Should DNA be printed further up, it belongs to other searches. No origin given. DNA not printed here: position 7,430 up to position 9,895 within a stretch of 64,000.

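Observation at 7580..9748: Compact glycyl-radical enzyme (C-x-E eliminase class) with no activating enzyme in 64 kb, embedded among mannan and sulfated-glycan genes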

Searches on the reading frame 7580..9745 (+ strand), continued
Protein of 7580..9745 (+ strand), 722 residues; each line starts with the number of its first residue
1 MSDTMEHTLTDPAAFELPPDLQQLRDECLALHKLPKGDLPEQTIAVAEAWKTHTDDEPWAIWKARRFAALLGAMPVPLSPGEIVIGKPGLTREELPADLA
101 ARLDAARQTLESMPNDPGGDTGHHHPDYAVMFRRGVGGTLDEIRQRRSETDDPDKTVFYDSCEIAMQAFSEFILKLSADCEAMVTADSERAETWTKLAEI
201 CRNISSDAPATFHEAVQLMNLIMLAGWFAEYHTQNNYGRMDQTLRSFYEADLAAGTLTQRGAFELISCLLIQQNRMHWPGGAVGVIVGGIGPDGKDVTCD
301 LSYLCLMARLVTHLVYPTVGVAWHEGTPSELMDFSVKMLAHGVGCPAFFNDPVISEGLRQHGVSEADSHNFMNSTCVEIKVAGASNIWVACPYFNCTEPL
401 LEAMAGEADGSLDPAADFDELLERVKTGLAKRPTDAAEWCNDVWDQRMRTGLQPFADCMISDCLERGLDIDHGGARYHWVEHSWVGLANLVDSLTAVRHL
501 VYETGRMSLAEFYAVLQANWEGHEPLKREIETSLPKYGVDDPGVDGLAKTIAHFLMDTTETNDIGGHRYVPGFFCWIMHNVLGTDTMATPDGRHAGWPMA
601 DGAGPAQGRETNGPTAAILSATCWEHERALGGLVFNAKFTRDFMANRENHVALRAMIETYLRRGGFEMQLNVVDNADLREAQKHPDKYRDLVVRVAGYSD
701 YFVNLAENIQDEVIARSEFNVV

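Call 64: search_protein_families(library=ncbifam, proteins=[L098:914-1891:+, P0135, P0213, P0221, L004:7817-9979:+, L167:5367-7646:+], max_evalue=1e-10)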
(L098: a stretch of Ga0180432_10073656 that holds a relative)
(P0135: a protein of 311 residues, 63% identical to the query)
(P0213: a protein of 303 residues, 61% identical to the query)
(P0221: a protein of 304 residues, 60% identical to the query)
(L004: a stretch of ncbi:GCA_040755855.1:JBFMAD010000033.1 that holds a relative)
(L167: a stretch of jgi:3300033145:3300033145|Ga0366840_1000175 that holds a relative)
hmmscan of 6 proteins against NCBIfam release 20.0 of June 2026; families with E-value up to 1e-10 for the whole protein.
L098:914-1891:+ (326 aa): 14 families
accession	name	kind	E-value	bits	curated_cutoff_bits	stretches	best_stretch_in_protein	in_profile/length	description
TIGR02494.1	PFLE_PFLC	subfamily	1.6e-97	326.3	174.35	1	15-301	1-291/293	glycyl-radical enzyme activating protein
NF043069.1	T4HPD_activ_SAM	equivalog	1.8e-91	306.6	425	1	14-306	3-295/299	trans-4-hydroxy-L-proline dehydratase activase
NF048010.1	SfplDhtActHpsHDes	equivalog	8.8e-86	287.4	430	1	12-289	5-288/298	(2S)-3-sulfopropanediol dehydratase activating enzyme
TIGR04395.1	cutC_activ_rSAM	equivalog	1.6e-81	274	360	1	13-300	5-298/309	choline TMA-lyase-activating enzyme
NF048008.1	SfplDhtActHpfHKleb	equivalog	4.9e-70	236.3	500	1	15-279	2-273/308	(2S)-3-sulfopropanediol dehydratase activating enzyme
TIGR04003.1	rSAM_BssD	equivalog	2.7e-69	233.7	496.45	1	15-277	3-272/314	[benzylsuccinate synthase]-activating enzyme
NF033719.1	ind_deCO2_activ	equivalog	2.9e-69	233.7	425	1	13-280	1-274/302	indoleacetate decarboxylase activase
NF033717.2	HPDL_rSAM_activ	equivalog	2.5e-63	214.2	420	1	12-290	3-287/311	4-hydroxyphenylacetate decarboxylase activase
NF007483.0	PRK10076.1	equivalog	8.1e-60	202.4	326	2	92-279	75-261/292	[formate-C-acetyltransferase]-activating enzyme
TIGR02493.1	PFLA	equivalog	1.2e-48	165.5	231.75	1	111-285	42-218/235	pyruvate formate-lyase-activating protein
TIGR04041.1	activase_YjjW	hypoth_equivalog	4.4e-42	144.4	250.2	1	15-268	4-242/276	YjjW family glycine radical enzyme activase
NF008356.0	PRK11145.1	equivalog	1.1e-41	142.8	375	1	112-277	48-215/246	pyruvate formate lyase 1-activating protein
TIGR02495.1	NrdG2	equivalog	4.8e-14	52.1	131.15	0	16-49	3-37/193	anaerobic ribonucleoside-triphosphate reductase activating protein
TIGR02491.1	NrdG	equivalog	5.9e-11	42.5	126.1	0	15-50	2-37/154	anaerobic ribonucleoside-triphosphate reductase activating protein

P0135 (311 aa): 14 families
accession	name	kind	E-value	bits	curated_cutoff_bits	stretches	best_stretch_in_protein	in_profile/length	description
TIGR02494.1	PFLE_PFLC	subfamily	2.2e-106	355.4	174.35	1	10-292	1-285/293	glycyl-radical enzyme activating protein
NF043069.1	T4HPD_activ_SAM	equivalog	1.8e-99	332.9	425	1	8-303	2-295/299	trans-4-hydroxy-L-proline dehydratase activase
NF048010.1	SfplDhtActHpsHDes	equivalog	1.3e-91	306.5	430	1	6-284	4-287/298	(2S)-3-sulfopropanediol dehydratase activating enzyme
TIGR04395.1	cutC_activ_rSAM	equivalog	1.5e-90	303.6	360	1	8-293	5-297/309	choline TMA-lyase-activating enzyme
NF033719.1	ind_deCO2_activ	equivalog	2.7e-82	276.5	425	1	8-303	1-300/302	indoleacetate decarboxylase activase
TIGR04003.1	rSAM_BssD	equivalog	6.2e-76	255.5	496.45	1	10-301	3-301/314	[benzylsuccinate synthase]-activating enzyme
NF033717.2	HPDL_rSAM_activ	equivalog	2.2e-75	253.8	420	1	7-286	3-287/311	4-hydroxyphenylacetate decarboxylase activase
NF048008.1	SfplDhtActHpfHKleb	equivalog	4.3e-75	252.9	500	1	10-278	2-276/308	(2S)-3-sulfopropanediol dehydratase activating enzyme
NF007483.0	PRK10076.1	equivalog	2.9e-64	217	326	2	87-303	71-288/292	[formate-C-acetyltransferase]-activating enzyme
TIGR02493.1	PFLA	equivalog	6.7e-58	195.8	231.75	1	107-294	42-230/235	pyruvate formate-lyase-activating protein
NF008356.0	PRK11145.1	equivalog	1.6e-51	175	375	1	107-303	47-244/246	pyruvate formate lyase 1-activating protein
TIGR04041.1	activase_YjjW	hypoth_equivalog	1.3e-48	165.8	250.2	1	10-267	4-245/276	YjjW family glycine radical enzyme activase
TIGR02495.1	NrdG2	equivalog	6.8e-15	54.9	131.15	0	10-44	2-37/193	anaerobic ribonucleoside-triphosphate reductase activating protein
NF040864.1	HgcB_ferredoxin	equivalog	4.2e-12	45.7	99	1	52-123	9-80/93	mercury methylation ferredoxin HgcB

P0213 (303 aa): 15 families
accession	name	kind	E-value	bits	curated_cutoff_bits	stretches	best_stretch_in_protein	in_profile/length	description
TIGR02494.1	PFLE_PFLC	subfamily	2.6e-102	342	174.35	1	5-286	1-285/293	glycyl-radical enzyme activating protein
NF043069.1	T4HPD_activ_SAM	equivalog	9.4e-99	330.5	425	1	3-290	2-288/299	trans-4-hydroxy-L-proline dehydratase activase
NF048010.1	SfplDhtActHpsHDes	equivalog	1.2e-92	310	430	1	2-268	5-277/298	(2S)-3-sulfopropanediol dehydratase activating enzyme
TIGR04395.1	cutC_activ_rSAM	equivalog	1.7e-82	277.1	360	1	3-268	5-276/309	choline TMA-lyase-activating enzyme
NF033719.1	ind_deCO2_activ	equivalog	2.6e-78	263.4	425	1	3-272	1-276/302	indoleacetate decarboxylase activase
TIGR04003.1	rSAM_BssD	equivalog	2.8e-75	253.4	496.45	1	4-287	2-293/314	[benzylsuccinate synthase]-activating enzyme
NF048008.1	SfplDhtActHpfHKleb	equivalog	4.4e-75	252.8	500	1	5-268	2-272/308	(2S)-3-sulfopropanediol dehydratase activating enzyme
NF033717.2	HPDL_rSAM_activ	equivalog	3.7e-71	239.9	420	1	2-270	3-277/311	4-hydroxyphenylacetate decarboxylase activase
NF007483.0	PRK10076.1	equivalog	1.3e-54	185.3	326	2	72-277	65-269/292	[formate-C-acetyltransferase]-activating enzyme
TIGR02493.1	PFLA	equivalog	1.1e-53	182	231.75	1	102-269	43-212/235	pyruvate formate-lyase-activating protein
TIGR04041.1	activase_YjjW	hypoth_equivalog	3.9e-49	167.5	250.2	1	4-258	3-242/276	YjjW family glycine radical enzyme activase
NF008356.0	PRK11145.1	equivalog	3.7e-43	147.6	375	1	102-295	48-242/246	pyruvate formate lyase 1-activating protein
TIGR02495.1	NrdG2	equivalog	5.2e-16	58.6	131.15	0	6-45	3-45/193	anaerobic ribonucleoside-triphosphate reductase activating protein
NF040864.1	HgcB_ferredoxin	equivalog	9.7e-12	44.6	99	1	46-118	8-81/93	mercury methylation ferredoxin HgcB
TIGR02491.1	NrdG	equivalog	1.7e-11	44.2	126.1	0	6-42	3-39/154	anaerobic ribonucleoside-triphosphate reductase activating protein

P0221 (304 aa): 13 families
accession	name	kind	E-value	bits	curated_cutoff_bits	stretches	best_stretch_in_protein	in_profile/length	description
TIGR02494.1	PFLE_PFLC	subfamily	5.3e-96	321.3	174.35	1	8-294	1-290/293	glycyl-radical enzyme activating protein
NF043069.1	T4HPD_activ_SAM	equivalog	1.3e-94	317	425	1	7-299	3-294/299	trans-4-hydroxy-L-proline dehydratase activase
TIGR04395.1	cutC_activ_rSAM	equivalog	7e-82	275.2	360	1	5-273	4-278/309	choline TMA-lyase-activating enzyme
NF048010.1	SfplDhtActHpsHDes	equivalog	9.5e-82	274.1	430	1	2-272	2-278/298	(2S)-3-sulfopropanediol dehydratase activating enzyme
NF033719.1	ind_deCO2_activ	equivalog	2.7e-74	250.2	425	1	6-297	1-297/302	indoleacetate decarboxylase activase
NF048008.1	SfplDhtActHpfHKleb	equivalog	3e-70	237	500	1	8-272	2-273/308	(2S)-3-sulfopropanediol dehydratase activating enzyme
TIGR04003.1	rSAM_BssD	equivalog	1e-68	231.9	496.45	1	8-300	3-303/314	[benzylsuccinate synthase]-activating enzyme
NF033717.2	HPDL_rSAM_activ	equivalog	1.7e-64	218.1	420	1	5-274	3-278/311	4-hydroxyphenylacetate decarboxylase activase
NF007483.0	PRK10076.1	equivalog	2.2e-54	184.6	326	2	83-291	70-279/292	[formate-C-acetyltransferase]-activating enzyme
TIGR02493.1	PFLA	equivalog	1e-52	178.9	231.75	1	105-288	43-227/235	pyruvate formate-lyase-activating protein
TIGR04041.1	activase_YjjW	hypoth_equivalog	1.4e-46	159.2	250.2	1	7-264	3-245/276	YjjW family glycine radical enzyme activase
NF008356.0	PRK11145.1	equivalog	1.8e-41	142.1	375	1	104-299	47-243/246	pyruvate formate lyase 1-activating protein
TIGR02495.1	NrdG2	equivalog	4.6e-16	58.7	131.15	0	112-237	50-175/193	anaerobic ribonucleoside-triphosphate reductase activating protein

L004:7817-9979:+ (721 aa): 10 families
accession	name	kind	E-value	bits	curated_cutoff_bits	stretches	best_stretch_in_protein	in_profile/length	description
TIGR01774.1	PFL2-3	subfamily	6.4e-91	305.8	678.2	1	135-720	154-785/786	formate C-acetyltransferase/glycerol dehydratase family glycyl radical enzyme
NF043068.1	glycl_HYPD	equivalog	9.3e-88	295.2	1100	1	206-720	228-783/784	trans-4-hydroxy-L-proline dehydratase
NF007437.0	PRK09983.1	equivalog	3e-75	253.8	1109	1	284-720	323-764/765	formate C-acetyltransferase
NF048009.1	SfplDhtHpfGKleb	equivalog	5.8e-66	223.1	1000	1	136-719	182-822/824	(2S)-3-sulfopropanediol dehydratase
NF048011.1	SfplDhtHpsGDes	equivalog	2.1e-60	205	1000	1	175-720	226-820/821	(2S)-3-sulfopropanediol dehydratase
TIGR04394.1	choline_CutC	equivalog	6.7e-60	203.5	1050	1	171-717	196-784/789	choline trimethylamine-lyase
NF033718.1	indole_decarb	equivalog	1.6e-53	182.1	1100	2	527-720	674-867/868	indoleacetate decarboxylase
NF033715.1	glycyl_HPDL_Lrg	equivalog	9.6e-52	175.9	1150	2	531-720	711-900/901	4-hydroxyphenylacetate decarboxylase large subunit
TIGR01255.1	pyr_form_ly_1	equivalog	2.1e-23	82.7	994.2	1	482-720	509-742/744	formate C-acetyltransferase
NF038360.1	rad_fix_GrcA3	exception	8e-16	57.9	158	1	651-720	7-76/78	autonomous glycyl radical cofactor GrcA3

L167:5367-7646:+ (760 aa): 11 families
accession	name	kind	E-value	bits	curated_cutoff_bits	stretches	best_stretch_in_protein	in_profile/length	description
TIGR01774.1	PFL2-3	subfamily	6.9e-105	352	678.2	1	7-758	17-782/786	formate C-acetyltransferase/glycerol dehydratase family glycyl radical enzyme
NF043068.1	glycl_HYPD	equivalog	1.2e-84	284.9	1100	1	192-758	197-780/784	trans-4-hydroxy-L-proline dehydratase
NF048009.1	SfplDhtHpfGKleb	equivalog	2.5e-77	260.7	1000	1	8-758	40-820/824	(2S)-3-sulfopropanediol dehydratase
NF048011.1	SfplDhtHpsGDes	equivalog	7.9e-75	252.7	1000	1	3-758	33-817/821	(2S)-3-sulfopropanediol dehydratase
NF007437.0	PRK09983.1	equivalog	1.1e-73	248.6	1109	1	5-758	14-761/765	formate C-acetyltransferase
TIGR04394.1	choline_CutC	equivalog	1.3e-71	242.3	1050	1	188-759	198-785/789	choline trimethylamine-lyase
NF033718.1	indole_decarb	equivalog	1.2e-69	235.4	1100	2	187-568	253-647/868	indoleacetate decarboxylase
NF033715.1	glycyl_HPDL_Lrg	equivalog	9.2e-61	205.7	1150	2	187-567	268-680/901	4-hydroxyphenylacetate decarboxylase large subunit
TIGR01255.1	pyr_form_ly_1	equivalog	1.6e-24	86.4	994.2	1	529-759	512-740/744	formate C-acetyltransferase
NF008341.1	PRK11127.1-1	equivalog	8.4e-13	48.1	145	1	704-759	21-76/80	autonomous glycyl radical cofactor GrcA2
NF038360.1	rad_fix_GrcA3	exception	1.2e-12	47.7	158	1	695-759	10-74/78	autonomous glycyl radical cofactor GrcA3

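Call 73: find_encoding_contigs(protein=P0035, flank=10000, max_places=2)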
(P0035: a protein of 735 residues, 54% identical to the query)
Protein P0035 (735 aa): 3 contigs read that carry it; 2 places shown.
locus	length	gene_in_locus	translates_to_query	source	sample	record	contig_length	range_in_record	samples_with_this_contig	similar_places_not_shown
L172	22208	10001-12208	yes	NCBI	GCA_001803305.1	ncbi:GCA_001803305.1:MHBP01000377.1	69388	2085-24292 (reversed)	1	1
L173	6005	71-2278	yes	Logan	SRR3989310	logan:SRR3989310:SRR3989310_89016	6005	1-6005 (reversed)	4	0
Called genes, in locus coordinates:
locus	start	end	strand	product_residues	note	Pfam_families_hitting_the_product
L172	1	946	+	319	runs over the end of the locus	PF02899:Phage_int_SAM_1, PF00589:Phage_integrase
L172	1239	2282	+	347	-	-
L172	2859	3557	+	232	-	PF00392:GntR, PF07840:FadR_C, PF07729:FCD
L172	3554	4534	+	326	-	PF00389:2-Hacid_dh, PF02826:2-Hacid_dh_C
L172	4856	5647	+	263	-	PF10370:Rv2993c-like_N, PF01557:FAA_hydrolase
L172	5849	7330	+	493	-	PF00171:Aldedh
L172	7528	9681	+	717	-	PF02901:PFL-like, PF01228:Gly_radical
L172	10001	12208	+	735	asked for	PF02901:PFL-like, PF01228:Gly_radical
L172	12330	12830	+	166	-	PF01370:Epimerase (weak), PF13561:adh_short_C2, PF00106:adh_short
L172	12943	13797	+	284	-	PF01073:3Beta_HSD, PF01370:Epimerase, PF04321:RmlD_sub_bind, PF16363:GDP_Man_Dehyd, PF13460:NAD_binding_10, PF02719:Polysacc_synt_2 (weak), PF07993:NAD_binding_4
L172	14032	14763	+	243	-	PF00106:adh_short, PF08659:KR (weak), PF13561:adh_short_C2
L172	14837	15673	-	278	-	PF04909:Amidohydro_2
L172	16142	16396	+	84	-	PF02604:PhdYeFM_antitox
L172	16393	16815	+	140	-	PF01850:PIN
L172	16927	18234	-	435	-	PF00520:Ion_trans (faint), PF07885:Ion_trans_2, PF00027:cNMP_binding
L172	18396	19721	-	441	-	PF04734:Ceramidase_alk (faint)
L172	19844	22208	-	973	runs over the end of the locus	PF06452:CBM9_1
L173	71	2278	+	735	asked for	PF02901:PFL-like, PF01228:Gly_radical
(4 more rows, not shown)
